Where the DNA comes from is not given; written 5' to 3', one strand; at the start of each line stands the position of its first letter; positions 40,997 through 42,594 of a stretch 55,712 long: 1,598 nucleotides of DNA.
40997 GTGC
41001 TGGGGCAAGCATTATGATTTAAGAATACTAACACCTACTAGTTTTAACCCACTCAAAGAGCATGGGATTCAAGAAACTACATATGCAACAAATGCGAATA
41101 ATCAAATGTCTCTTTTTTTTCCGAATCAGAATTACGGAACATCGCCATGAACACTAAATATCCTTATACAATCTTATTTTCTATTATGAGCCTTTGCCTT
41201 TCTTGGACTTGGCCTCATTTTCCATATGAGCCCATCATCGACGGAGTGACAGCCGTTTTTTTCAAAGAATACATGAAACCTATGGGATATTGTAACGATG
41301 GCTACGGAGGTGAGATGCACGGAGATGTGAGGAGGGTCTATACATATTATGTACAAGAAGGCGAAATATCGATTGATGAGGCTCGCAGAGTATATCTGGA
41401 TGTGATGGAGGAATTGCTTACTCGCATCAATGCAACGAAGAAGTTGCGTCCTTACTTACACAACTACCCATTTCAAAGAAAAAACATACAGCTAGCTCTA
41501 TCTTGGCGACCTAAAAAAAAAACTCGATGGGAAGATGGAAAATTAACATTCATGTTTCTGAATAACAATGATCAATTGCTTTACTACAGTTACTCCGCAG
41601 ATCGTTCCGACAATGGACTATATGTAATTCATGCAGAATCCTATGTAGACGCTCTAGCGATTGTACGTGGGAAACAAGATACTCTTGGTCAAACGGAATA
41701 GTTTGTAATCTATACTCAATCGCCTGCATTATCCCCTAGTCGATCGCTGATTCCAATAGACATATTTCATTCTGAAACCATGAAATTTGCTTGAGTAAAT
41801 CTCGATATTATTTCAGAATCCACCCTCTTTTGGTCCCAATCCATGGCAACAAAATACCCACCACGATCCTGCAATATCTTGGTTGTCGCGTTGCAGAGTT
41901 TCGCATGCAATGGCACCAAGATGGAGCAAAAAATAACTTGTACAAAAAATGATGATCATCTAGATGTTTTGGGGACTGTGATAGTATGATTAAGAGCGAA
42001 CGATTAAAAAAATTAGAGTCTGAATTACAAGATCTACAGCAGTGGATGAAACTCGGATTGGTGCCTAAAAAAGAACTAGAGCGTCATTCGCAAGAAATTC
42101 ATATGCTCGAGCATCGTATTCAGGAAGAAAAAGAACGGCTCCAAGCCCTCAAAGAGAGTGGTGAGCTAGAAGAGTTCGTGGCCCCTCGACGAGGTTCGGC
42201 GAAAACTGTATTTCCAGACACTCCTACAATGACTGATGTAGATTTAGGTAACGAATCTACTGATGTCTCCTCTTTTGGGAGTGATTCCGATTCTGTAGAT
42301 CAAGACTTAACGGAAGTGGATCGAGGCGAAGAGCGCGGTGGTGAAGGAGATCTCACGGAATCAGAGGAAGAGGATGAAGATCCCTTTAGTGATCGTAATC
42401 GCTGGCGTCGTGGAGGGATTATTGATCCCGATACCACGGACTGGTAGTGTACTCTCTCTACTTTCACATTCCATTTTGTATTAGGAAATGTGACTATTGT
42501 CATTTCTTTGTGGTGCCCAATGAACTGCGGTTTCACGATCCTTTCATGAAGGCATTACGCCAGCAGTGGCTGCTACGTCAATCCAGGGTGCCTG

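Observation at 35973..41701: Signal-peptide RHS/YD-repeat cage toxin with overlapping downstream ORF in a chlamydial, T6SS-less context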

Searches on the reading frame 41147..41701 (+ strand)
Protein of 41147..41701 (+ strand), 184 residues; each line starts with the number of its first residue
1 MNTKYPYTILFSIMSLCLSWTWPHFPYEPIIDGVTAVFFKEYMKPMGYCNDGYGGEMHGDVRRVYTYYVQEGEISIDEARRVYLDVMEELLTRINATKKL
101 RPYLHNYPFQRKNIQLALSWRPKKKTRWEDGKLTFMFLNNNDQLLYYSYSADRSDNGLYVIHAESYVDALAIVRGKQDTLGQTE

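Call 3: search_protein_families(library=pfam, proteins=[window:41147-41698:+], max_evalue=0.01)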
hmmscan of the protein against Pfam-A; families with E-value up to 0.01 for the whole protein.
window:41147-41698:+ (184 aa): 0 families

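Call 4: search_protein_families(library=ncbifam, proteins=[window:41147-41698:+], max_evalue=0.01)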
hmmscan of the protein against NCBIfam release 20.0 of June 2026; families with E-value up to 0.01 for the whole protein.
window:41147-41698:+ (184 aa): 0 families

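Call 5: search_protein_families(library=pfam, proteins=[window:41147-41698:+], max_evalue=10)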
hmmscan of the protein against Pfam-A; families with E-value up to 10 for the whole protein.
seq(184 aa): 1 family
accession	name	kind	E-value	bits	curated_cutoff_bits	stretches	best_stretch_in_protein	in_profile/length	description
PF10382.14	ZGRF1-like_N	-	0.16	12.7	23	1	123-144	14-35/80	DNA helicase ZGRF1-like, N-terminal domain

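Call 7: find_encoding_contigs(protein=window:41147-41701:+, flank=10000, max_places=6)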
Protein window:41147-41701:+ (184 aa): 2 contigs read that carry it; 2 places shown.
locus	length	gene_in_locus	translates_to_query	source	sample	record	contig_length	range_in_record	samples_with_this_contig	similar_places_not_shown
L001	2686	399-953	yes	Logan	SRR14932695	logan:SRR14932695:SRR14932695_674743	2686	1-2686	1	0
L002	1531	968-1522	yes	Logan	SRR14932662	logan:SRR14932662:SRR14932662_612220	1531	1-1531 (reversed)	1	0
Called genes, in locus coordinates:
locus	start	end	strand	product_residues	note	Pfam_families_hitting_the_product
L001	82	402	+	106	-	-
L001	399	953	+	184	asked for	-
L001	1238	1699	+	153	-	-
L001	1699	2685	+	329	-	?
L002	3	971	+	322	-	?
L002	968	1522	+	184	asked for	-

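Call 61: find_homologous_proteins(query=A3, max_evalue=0.001)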
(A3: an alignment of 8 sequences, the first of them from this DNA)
Query A3 (8 sequences) (184 aa, profile of the alignment): 243 proteins with E <= 0.001 among 2112 candidates; the best 120 are listed.
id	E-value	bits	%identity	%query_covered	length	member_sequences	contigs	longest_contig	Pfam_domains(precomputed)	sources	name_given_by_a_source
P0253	4.0e-79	282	37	74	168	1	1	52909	-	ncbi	-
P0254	2.6e-78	280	31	89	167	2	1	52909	-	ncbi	-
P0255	3.4e-78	279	37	82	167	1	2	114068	-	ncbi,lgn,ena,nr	ncbi:MAG: hypothetical protein S4CHLAM2_09900 [Chlamydiales bacterium]|nr:hypothetical protein [Chla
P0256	2.3e-77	277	37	82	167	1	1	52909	-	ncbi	-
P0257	3.7e-76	273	31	91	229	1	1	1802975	-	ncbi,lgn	-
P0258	8.2e-76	272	34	82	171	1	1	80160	-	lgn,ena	-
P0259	4.7e-75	269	35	95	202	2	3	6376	-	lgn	-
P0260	6.7e-75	269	35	91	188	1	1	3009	-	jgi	jgi:hypothetical protein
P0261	9.5e-75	268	32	95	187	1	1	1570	-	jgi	-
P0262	5.4e-73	262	35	88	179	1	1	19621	-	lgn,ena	-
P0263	1.1e-72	261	33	90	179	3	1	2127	-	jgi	jgi:hypothetical protein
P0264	3.4e-72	260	35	90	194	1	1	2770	-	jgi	jgi:hypothetical protein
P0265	3.7e-72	260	30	92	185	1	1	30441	-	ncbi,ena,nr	ncbi:MAG: hypothetical protein S4CHLAM123_06130 [Chlamydiales bacterium]|nr:hypothetical protein [Ch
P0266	3.6e-71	256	34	82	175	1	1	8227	-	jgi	-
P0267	4.4e-71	256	35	90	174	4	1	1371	-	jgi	jgi:hypothetical protein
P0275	6.7e-70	252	32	95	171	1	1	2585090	-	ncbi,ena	-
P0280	2.9e-69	250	30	90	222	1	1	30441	-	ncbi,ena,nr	ncbi:MAG: hypothetical protein S4CHLAM123_06100 [Chlamydiales bacterium]|nr:hypothetical protein [Ch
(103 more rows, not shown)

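Call 72: find_encoding_contigs(protein=P0275, flank=10000, max_places=2)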
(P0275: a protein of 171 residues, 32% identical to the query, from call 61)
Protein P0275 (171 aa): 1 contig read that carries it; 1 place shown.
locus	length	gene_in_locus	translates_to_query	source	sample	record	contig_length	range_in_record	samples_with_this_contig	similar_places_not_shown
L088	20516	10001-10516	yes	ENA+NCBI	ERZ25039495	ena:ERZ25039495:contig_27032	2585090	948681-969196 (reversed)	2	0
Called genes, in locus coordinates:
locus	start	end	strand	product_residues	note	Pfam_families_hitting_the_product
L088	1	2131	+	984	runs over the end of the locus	PF00675:Peptidase_M16 (weak), PF05193:Peptidase_M16_C, PF08367:M16C_assoc, PF05193:Peptidase_M16_C, PF22516:PreP_C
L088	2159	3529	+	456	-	PF01546:Peptidase_M20, PF07687:M20_dimer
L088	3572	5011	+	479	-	PF00089:Trypsin, PF13365:Trypsin_2, PF00595:PDZ, PF13180:PDZ_2, PF17820:PDZ_6 (weak), PF00595:PDZ, PF13180:PDZ_2, PF17820:PDZ_6 (weak), +1 more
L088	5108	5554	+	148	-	PF20148:DUF6531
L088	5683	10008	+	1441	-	PF25023:TEN_YD-shell, PF05593:RHS_repeat, PF25023:TEN_YD-shell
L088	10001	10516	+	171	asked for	-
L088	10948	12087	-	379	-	PF13398:Peptidase_M50B (weak), PF02163:Peptidase_M50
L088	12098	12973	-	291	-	PF02629:CoA_binding, PF13607:Succ_CoA_lig, PF00549:Ligase_CoA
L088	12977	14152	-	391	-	PF08442:ATP-grasp_2, PF13549:ATP-grasp_5, PF24948:Citrate_synth_N, PF00549:Ligase_CoA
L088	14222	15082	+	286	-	PF02881:SRP54_N (weak), PF25199:nSTAND_NTPase5 (faint), PF13604:AAA_30 (faint), PF00448:SRP54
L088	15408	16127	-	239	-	PF01027:Bax1-I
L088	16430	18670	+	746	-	PF00324:AA_permease, PF03522:SLC12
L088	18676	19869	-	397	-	PF01490:Aa_trans (weak), PF03222:Trp_Tyr_perm, PF13520:AA_permease_2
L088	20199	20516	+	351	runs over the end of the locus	PF13593:SBF_like, PF01758:SBF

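Call 75: search_solved_structures(query=A3, max_evalue=1)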
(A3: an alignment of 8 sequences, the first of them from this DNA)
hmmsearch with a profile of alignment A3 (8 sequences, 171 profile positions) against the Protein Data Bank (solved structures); distinct sequences matched with E-value up to 1: 4.
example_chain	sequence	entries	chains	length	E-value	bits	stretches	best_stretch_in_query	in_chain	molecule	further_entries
7nqf_A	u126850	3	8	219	0.024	17.7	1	114-168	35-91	TPR_REGION domain-containing protein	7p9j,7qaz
7nqd_A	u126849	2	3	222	0.06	16.4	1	114-168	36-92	TPR_REGION domain-containing protein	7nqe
6qj1_A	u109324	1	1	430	0.32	14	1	11-96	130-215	Structural maintenance of chromosomes protein,Structural maintenance of chromosomes protei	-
8b8b_A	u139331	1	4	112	0.64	13.1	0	29-79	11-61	Munia Bornavirus 1 phosphoprotein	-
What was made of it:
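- Tried and rejected: The partner-protein profile against PDB sequences gave no meaningful match (call 75).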

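Call 78: find_encoding_contigs(protein=P0280, flank=8000, max_places=2)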
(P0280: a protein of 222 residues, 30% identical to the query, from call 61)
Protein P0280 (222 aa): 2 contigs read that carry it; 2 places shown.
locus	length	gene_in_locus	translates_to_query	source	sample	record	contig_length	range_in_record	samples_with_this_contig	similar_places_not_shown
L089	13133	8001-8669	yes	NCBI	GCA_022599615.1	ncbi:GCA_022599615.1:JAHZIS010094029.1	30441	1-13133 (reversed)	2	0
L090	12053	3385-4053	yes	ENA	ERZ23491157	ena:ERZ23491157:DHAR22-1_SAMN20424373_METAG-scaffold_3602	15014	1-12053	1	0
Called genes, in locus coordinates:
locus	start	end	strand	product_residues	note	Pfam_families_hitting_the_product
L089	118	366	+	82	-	-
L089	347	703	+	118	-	PF02452:PemK_toxin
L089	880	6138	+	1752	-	PF20148:DUF6531 (faint), PF05593:RHS_repeat (weak), PF25023:TEN_YD-shell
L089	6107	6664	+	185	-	-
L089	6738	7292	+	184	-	-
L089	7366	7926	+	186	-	-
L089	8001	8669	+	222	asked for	-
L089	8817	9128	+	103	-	PF17775:YchJ_M-like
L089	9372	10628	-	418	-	PF12799:LRR_4 (weak), PF13855:LRR_8, PF23598:LRR_14, PF13855:LRR_8, PF23598:LRR_14, PF12799:LRR_4 (weak), PF13855:LRR_8 (weak), PF23598:LRR_14, +3 more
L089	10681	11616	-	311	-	-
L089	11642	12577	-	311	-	PF02504:FA_synthesis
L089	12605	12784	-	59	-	PF01783:Ribosomal_L32p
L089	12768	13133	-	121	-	?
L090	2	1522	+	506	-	?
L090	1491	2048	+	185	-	-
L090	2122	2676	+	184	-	-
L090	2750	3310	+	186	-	-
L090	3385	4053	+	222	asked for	-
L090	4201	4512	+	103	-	PF17775:YchJ_M-like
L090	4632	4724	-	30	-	-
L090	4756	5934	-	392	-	PF12799:LRR_4 (weak), PF13855:LRR_8, PF23598:LRR_14, PF13855:LRR_8, PF23598:LRR_14, PF12799:LRR_4 (weak), PF13855:LRR_8, PF23598:LRR_14, +2 more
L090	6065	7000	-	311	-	-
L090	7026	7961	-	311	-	PF02504:FA_synthesis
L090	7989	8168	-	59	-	PF01783:Ribosomal_L32p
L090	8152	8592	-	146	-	PF02620:YceD (faint)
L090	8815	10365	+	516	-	PF10150:RNase_E_G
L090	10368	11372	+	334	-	PF01553:Acyltransferase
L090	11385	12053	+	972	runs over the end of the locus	PF00675:Peptidase_M16, PF05193:Peptidase_M16_C, PF16187:Peptidase_M16_M, PF22456:PqqF-like_C_4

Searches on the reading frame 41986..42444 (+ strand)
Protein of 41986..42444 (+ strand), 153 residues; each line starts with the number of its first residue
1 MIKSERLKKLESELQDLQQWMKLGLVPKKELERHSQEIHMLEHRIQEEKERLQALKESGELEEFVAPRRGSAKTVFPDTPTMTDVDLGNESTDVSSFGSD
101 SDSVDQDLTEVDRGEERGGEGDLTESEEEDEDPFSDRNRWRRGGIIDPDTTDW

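Call 3: search_protein_families(library=pfam, proteins=[window:41986-42444:+], max_evalue=0.01)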
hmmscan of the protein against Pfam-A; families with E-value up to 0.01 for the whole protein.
window:41986-42444:+ (153 aa): 0 families

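Call 4: search_protein_families(library=ncbifam, proteins=[window:41986-42444:+], max_evalue=0.01)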
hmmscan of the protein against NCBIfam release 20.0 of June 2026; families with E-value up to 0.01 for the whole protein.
window:41986-42444:+ (153 aa): 1 family
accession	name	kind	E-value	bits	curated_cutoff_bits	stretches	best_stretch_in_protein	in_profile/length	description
NF003655.0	PRK05287.1-3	equivalog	0.00088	19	271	1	2-58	58-114/245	cell division protein ZapD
